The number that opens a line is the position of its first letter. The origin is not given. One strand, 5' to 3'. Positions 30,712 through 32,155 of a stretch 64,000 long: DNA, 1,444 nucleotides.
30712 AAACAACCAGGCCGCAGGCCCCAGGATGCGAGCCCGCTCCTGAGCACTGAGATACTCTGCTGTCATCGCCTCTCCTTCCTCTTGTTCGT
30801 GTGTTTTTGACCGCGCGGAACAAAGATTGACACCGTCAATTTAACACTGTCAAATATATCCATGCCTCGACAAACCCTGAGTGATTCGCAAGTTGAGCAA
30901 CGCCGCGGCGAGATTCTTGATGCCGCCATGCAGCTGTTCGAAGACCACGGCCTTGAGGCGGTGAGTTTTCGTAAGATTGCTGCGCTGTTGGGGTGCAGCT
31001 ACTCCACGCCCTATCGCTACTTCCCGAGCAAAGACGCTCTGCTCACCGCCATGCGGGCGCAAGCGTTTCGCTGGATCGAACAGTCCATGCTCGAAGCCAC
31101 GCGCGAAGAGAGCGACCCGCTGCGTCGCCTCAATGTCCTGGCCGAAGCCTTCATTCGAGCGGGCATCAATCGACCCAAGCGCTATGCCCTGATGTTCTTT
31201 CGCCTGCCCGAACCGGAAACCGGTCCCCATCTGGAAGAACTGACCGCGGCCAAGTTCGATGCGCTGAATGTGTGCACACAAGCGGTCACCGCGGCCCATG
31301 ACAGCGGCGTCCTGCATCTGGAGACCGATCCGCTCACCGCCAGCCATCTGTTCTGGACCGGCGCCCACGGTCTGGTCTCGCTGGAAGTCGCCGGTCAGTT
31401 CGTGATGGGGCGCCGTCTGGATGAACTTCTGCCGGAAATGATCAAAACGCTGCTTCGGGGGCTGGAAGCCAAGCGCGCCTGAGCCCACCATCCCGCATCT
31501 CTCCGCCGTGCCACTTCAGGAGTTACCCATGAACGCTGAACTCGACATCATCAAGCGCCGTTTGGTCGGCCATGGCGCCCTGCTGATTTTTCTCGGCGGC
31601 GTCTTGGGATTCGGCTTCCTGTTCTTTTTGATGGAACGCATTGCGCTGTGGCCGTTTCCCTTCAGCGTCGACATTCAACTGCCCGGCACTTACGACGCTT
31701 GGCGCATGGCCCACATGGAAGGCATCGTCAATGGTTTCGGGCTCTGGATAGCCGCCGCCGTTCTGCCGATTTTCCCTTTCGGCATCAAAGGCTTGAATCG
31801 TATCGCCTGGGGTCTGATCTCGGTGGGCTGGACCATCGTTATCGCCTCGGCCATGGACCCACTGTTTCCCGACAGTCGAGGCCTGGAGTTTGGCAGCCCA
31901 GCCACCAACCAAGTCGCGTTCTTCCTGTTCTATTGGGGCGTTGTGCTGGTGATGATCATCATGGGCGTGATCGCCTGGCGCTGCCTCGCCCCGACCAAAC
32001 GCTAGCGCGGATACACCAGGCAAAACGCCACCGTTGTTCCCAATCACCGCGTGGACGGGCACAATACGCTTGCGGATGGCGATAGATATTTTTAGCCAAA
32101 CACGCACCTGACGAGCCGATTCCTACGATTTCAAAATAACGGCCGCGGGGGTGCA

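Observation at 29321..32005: Two paralogous styrene-oxide-isomerase-like membrane proteins flanking a TetR gene, one translationally coupled to a SnoaL/ABM/zinc-ribbon protein, with no styrene catabolic genes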

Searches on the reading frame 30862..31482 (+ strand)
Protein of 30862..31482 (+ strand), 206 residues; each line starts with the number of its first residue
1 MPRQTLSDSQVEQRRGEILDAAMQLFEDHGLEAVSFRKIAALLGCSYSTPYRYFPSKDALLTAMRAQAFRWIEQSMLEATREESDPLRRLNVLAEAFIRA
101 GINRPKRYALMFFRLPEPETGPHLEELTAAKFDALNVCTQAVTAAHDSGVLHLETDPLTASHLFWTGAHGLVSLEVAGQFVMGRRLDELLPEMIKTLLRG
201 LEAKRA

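Call 3: search_protein_families(library=pfam, proteins=[window:30862-31482:+], max_evalue=1)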
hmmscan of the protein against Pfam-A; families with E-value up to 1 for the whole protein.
window:30862-31482:+ (206 aa): 5 families
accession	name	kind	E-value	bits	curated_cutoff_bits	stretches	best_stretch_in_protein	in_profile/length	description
PF13305.11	TetR_C_33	-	8.2e-16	59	26.8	1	93-197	4-103/103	Tetracyclin repressor-like, C-terminal domain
PF00440.29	TetR_N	-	4.8e-15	55.5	24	1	18-64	1-47/47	Bacterial regulatory proteins, tetR family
PF13384.12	HTH_23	-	0.016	15.5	24.6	1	28-52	16-36/50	Homeodomain-like domain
PF13936.12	HTH_38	-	0.075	13.2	27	1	34-49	21-36/44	Helix-turn-helix domain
PF02796.21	HTH_7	-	0.12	12.9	23.8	1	37-56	25-44/45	Helix-turn-helix domain of resolvase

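Call 4: search_protein_families(library=ncbifam, proteins=[window:30862-31482:+], max_evalue=1)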
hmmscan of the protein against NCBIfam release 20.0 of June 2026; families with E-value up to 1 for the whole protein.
window:30862-31482:+ (206 aa): 26 families (the best 25 are shown)
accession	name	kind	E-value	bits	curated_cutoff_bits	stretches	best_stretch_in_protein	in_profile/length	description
NF033703.1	transcr_KstR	equivalog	1.3e-11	44.5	280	1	8-99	3-93/185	cholesterol catabolism transcriptional regulator KstR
TIGR03613.1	RutR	equivalog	8.7e-10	38.8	368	1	11-111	6-105/202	pyrimidine utilization regulatory protein R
TIGR03384.1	betaine_BetI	equivalog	1.1e-09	38.3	201.3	1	12-99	7-94/189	choline-binding transcriptional repressor BetI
NF041196.1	ScbR_bind_reg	equivalog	2.2e-09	37.8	150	1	13-201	6-189/191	ScbR family autoregulator-binding transcription factor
NF050111.1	TransRegSACE7040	equivalog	2.8e-09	37.1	250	1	13-99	1-87/186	SACE_7040 family transcriptional regulator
NF001978.0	PRK00767.1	equivalog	6.7e-09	35.8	118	1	14-96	10-93/197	transcriptional regulator BetI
NF011584.0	PRK15008.1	equivalog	5.5e-08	32.9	230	1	11-91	16-95/212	HTH-type transcriptional regulator RutR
NF053731.1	TransRegFasRMycb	equivalog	3.1e-07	30.4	330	1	12-150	10-145/199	HTH-type transcriptional activator FasR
TIGR03968.1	mycofact_TetR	equivalog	3.7e-07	29.9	224.9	1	14-61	10-57/190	mycofactocin system transcriptional regulator MftR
NF010319.1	PRK13756.1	equivalog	6.2e-07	29.5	265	1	15-70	4-59/199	tetracycline resistance transcriptional repressor TetR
NF007949.0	PRK10668.1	equivalog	1.3e-06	28.1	271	1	9-111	7-110/216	multidrug efflux transporter transcriptional repressor AcrR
NF007015.0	PRK09480.1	equivalog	2.6e-06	27.2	120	1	9-78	6-71/197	nucleoid occlusion factor SlmA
NF037937.1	septum_RefZ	equivalog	2.1e-05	24.5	180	1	17-90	3-78/195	forespore capture DNA-binding protein RefZ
NF038211.1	MFT_alt_reg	equivalog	4.2e-05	24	285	1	16-74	4-62/193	mycofactocin system transcriptional regulator MftR2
NF008647.0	PRK11640.1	equivalog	7.8e-05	22.9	267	1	14-95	2-88/191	transcriptional regulator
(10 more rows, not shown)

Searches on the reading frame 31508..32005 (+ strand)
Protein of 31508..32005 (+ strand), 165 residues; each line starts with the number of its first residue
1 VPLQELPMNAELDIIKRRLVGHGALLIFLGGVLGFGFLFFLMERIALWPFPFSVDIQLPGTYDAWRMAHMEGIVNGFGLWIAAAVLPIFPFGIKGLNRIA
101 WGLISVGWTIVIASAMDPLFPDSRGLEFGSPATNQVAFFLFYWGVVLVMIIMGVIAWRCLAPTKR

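Call 3: search_protein_families(library=pfam, proteins=[window:31508-32005:+], max_evalue=1)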
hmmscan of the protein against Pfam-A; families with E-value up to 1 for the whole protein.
window:31508-32005:+ (165 aa): 1 family
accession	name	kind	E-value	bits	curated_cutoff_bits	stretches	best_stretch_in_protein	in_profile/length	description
PF02687.27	FtsX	-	0.86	10.1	25.5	0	19-61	47-90/120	FtsX-like permease C-terminal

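Call 4: search_protein_families(library=ncbifam, proteins=[window:31508-32005:+], max_evalue=1)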
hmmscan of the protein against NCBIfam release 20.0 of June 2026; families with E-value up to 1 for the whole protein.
window:31508-32005:+ (165 aa): 2 families
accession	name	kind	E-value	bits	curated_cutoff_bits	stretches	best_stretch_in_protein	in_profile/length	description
NF045734.1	StyOxIsoStyC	equivalog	3.9e-13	49.7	150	1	20-160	2-146/147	styrene-oxide isomerase StyC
NF047767.1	LBF_2804_fam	subfamily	0.26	10.5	80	0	100-155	43-95/352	LBF_2804 family protein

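Call 6: search_solved_structures(query=window:31508-32005:+, max_evalue=1, show_alignments=2)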
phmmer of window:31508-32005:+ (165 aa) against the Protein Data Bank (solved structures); distinct sequences matched with E-value up to 1: 3.
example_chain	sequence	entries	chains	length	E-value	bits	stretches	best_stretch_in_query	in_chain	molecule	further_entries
30tw_A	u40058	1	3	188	2.1e-09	40.7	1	11-156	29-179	Styrene-oxide isomerase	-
8pnu_G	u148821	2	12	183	2.5e-08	37.1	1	12-161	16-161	Styrene oxide isomerase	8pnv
8usw_B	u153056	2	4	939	0.23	14.5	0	35-77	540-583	Glutamate receptor ionotropic, NMDA 3A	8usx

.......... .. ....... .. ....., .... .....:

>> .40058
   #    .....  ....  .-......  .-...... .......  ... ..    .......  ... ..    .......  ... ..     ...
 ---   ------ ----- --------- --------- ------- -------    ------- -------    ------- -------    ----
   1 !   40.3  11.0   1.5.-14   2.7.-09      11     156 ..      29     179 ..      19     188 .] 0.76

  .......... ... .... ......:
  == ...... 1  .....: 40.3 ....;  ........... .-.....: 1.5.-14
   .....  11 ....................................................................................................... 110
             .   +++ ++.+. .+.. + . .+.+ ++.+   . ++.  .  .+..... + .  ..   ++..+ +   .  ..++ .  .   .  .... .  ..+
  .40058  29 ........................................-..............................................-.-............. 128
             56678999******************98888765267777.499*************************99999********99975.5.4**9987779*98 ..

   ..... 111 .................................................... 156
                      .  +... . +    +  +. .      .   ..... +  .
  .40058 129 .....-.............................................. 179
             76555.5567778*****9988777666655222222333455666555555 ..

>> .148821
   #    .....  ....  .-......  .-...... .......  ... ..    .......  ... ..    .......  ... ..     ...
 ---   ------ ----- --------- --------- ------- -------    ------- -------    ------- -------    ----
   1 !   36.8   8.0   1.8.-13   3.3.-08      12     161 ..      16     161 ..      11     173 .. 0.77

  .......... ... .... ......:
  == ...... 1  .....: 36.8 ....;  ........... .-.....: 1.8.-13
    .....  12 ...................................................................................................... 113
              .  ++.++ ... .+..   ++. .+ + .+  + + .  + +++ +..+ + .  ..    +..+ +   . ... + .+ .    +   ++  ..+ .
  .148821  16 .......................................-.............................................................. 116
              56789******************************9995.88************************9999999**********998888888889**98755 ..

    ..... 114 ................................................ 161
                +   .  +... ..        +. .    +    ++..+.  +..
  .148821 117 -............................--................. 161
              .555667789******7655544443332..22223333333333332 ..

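Call 16: find_homologous_proteins(query=window:31508-32005:+, max_evalue=0.001)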
Query window:31508-32005:+ (165 aa): 361 proteins with E <= 0.001 among 433 candidates; the best 120 are listed.
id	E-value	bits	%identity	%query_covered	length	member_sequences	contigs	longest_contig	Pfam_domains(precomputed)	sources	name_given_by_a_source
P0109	2.5e-98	345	98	96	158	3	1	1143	PF26512.2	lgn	-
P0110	4.2e-88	312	87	96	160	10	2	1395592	PF26512.2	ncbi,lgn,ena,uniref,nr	ncbi:hypothetical protein ATO7_10437 [Oceanococcus atlanticus]|uniref:Uncharacterized protein n=1 Ta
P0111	2.1e-81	290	83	93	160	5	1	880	PF26512.2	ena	-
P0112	2.2e-69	251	68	97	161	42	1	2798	PF26512.2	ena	-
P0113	8.5e-68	246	71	94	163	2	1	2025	PF26512.2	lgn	-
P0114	2.9e-67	244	70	94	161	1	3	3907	PF26512.2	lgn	-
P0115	4.4e-67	243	71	90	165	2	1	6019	PF26512.2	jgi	-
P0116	1.3e-66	242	69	92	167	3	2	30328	PF26512.2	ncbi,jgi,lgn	-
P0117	3.7e-66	240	67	95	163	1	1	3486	PF26512.2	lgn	-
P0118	6.7e-66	239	70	90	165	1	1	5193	PF26512.2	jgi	-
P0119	6.9e-66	239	67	95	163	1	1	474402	PF26512.2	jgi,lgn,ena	-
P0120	9.3e-66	239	67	93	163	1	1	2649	PF26512.2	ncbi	-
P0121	1.0e-65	239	66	94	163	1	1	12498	PF26512.2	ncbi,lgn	-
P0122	1.5e-65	238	70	93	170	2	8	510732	PF26512.2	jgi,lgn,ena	-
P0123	1.8e-65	238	68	96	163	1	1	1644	PF26512.2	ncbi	-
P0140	3.9e-63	230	65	96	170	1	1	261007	PF26512.2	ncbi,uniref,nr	ncbi:hypothetical protein L2U69_16115 [Zavarzinia compransoris]|uniref:hypothetical protein n=1 Tax=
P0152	1.1e-61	226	69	88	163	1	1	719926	PF26512.2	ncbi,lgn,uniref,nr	ncbi:hypothetical protein E4T66_00660 [Sinimarinibacterium sp. CAU 1509]|uniref:hypothetical protein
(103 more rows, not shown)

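Call 18: find_encoding_contigs(protein=P0152, flank=10000, max_places=1)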
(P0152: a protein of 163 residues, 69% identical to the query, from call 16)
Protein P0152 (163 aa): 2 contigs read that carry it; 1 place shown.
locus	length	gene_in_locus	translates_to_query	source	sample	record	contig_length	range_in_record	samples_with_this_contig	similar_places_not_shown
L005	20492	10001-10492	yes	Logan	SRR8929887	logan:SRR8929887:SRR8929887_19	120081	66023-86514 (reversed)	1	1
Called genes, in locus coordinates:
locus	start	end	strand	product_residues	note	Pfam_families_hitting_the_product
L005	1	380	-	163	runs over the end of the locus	PF26512:SOI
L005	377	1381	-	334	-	PF25852:DUF6242_C (faint), PF14870:PSII_BNR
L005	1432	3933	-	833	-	PF06980:DUF1302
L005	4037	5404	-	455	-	PF07044:DUF1329, PF17131:TP_0789-like (weak)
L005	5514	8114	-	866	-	PF03176:MMPL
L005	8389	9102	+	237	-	PF00440:TetR_N, PF13305:TetR_C_33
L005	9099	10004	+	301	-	PF10118:Metal_hydrol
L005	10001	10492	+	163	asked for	PF26512:SOI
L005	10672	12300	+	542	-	PF00732:GMC_oxred_N, PF00890:FAD_binding_2 (faint), PF01266:DAO (faint), PF05834:Lycopene_cycl (weak), PF05199:GMC_oxred_C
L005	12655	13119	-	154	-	-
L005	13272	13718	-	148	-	-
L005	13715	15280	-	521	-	PF00394:Cu-oxidase (faint), PF07731:Cu-oxidase_2, PF07732:Cu-oxidase_3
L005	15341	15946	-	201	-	-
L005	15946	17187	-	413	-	PF04744:Monooxygenase_B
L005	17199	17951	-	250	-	PF02461:AMO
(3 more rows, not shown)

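Call 19: find_encoding_contigs(protein=P0140, flank=8000, max_places=1)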
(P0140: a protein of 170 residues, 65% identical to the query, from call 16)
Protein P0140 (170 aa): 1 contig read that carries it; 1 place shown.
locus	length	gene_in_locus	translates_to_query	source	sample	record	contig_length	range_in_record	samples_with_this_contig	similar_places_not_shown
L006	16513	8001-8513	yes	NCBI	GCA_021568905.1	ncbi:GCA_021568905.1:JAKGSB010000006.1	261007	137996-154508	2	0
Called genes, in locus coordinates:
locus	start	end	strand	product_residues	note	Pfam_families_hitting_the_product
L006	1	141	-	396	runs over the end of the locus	PF00009:GTP_EFTU, PF03144:GTP_EFTU_D2, PF03143:GTP_EFTU_D3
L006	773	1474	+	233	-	PF00440:TetR_N, PF16859:TetR_C_11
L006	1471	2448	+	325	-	PF25919:BSH_CusB (faint), PF00364:Biotin_lipoyl (faint), PF25917:BSH_RND (weak), PF25881:HH_YBHG (weak)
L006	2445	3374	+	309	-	PF00005:ABC_tran, PF13304:AAA_21 (weak)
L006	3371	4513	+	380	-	PF12679:ABC2_membrane_2, PF12698:ABC2_membrane_3, PF01061:ABC2_membrane, PF12730:ABC2_membrane_4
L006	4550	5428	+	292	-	PF08032:SpoU_sub_bind, PF00588:SpoU_methylase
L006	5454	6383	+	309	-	PF00106:adh_short, PF08659:KR, PF13561:adh_short_C2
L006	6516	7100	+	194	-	PF03551:PadR, PF10400:Vir_act_alpha_C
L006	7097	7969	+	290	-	PF10118:Metal_hydrol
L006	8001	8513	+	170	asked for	PF26512:SOI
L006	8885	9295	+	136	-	PF02961:SAM_BAF (faint), PF14520:HHH_5 (faint), PF14229:DUF4332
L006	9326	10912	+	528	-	PF10679:DUF2491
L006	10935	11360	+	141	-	PF03994:DUF350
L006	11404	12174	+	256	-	-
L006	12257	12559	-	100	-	-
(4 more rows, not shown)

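Call 29: find_related_loci(query=A1, collection=genome_contigs, flank=10000)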
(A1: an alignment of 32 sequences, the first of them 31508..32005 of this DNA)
Query A1 (165 aa) in genome_contigs; peptide patterns used: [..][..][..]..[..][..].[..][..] (x = any residue, [..] = any of these).
107 stretches matched a pattern; 98 encode a relative of the query (tblastn E <= 1e-3); the best 80 are kept; 80 distinct loci.
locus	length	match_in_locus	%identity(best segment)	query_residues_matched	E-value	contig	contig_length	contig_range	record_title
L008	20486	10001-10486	85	4-165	5e-90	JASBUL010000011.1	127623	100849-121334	MAG: Oceanococcus sp. isolate BWSM_70 k141_1259397, whole genome shotgun sequence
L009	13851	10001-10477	82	8-165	1e-83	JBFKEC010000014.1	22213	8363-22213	MAG: Oceanococcus sp. isolate Mix_sand20.2022.06.G.76 k141_629879_length_22213_cov_15.9965, whole genome shotgun sequenc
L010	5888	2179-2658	68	5-164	2e-70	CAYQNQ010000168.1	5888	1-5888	MAG TPA_asm: uncultured Hellea sp. isolate binchicken_co385_110 genome assembly, contig: NODE_11535_length_5888_cov_12.5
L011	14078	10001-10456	69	9-160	2e-68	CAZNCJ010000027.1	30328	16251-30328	MAG TPA_asm: uncultured Caulobacterales bacterium isolate binchicken_co385_25 genome assembly, contig: NODE_926_length_3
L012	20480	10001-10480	68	4-160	3e-68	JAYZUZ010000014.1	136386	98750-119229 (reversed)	MAG: Pseudomonadota bacterium isolate XB_MAG529 DB_MAG529_0014, whole genome shotgun sequence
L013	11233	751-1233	62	4-164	1e-67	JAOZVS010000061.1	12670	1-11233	MAG: Zavarzinia sp. isolate bin D_3_2 D_3_3_1923_length_12670_cov_7, whole genome shotgun sequence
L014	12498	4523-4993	66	4-160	2e-67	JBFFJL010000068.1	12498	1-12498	MAG: Nevskiaceae bacterium isolate Mix_mud17.2022.03.39 k141_2499423_length_12498_cov_8.0000, whole genome shotgun seque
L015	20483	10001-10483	63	4-164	8e-67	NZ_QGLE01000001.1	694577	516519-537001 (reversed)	Zavarzinia aquatilis strain HR-AS HR-AS_1, whole genome shotgun sequence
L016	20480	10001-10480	65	8-165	9e-66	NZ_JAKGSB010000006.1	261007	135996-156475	Zavarzinia marina strain Adcm-6A NODE_6_length_261007, whole genome shotgun sequence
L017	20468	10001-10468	65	9-164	7e-66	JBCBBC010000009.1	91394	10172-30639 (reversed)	MAG: Pseudomonadota bacterium isolate J06576_4 NODE_9_length_91394_cov_11.318287, whole genome shotgun sequence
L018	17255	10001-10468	63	9-164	2e-64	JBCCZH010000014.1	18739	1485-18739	MAG: Pseudomonadota bacterium isolate P01_F01_bin.30 k141_192600_length_18739_cov_149.7559, whole genome shotgun sequenc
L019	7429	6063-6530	64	9-164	2e-64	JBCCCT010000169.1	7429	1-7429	MAG: Pseudomonadota bacterium isolate P01_A01_bin.66 k141_576286_length_7429_cov_208.9971, whole genome shotgun sequence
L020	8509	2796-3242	66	16-164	6e-64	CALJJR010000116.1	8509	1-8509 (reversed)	MAG: uncultured Arenicella sp. isolate R1_Bin_Bin_155_sub_1 genome assembly, contig: c_000001960371, whole genome shotgu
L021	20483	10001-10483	60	4-164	9e-64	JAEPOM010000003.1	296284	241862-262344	MAG: Henriciella sp. isolate HXMU1422-3 NODE_3_length_296284_cov_6.647442, whole genome shotgun sequence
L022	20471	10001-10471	61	4-160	6e-63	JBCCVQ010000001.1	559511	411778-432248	MAG: Pseudomonadota bacterium isolate P01_E01_bin.41 k141_1390182_length_559511_cov_41.5560, whole genome shotgun sequen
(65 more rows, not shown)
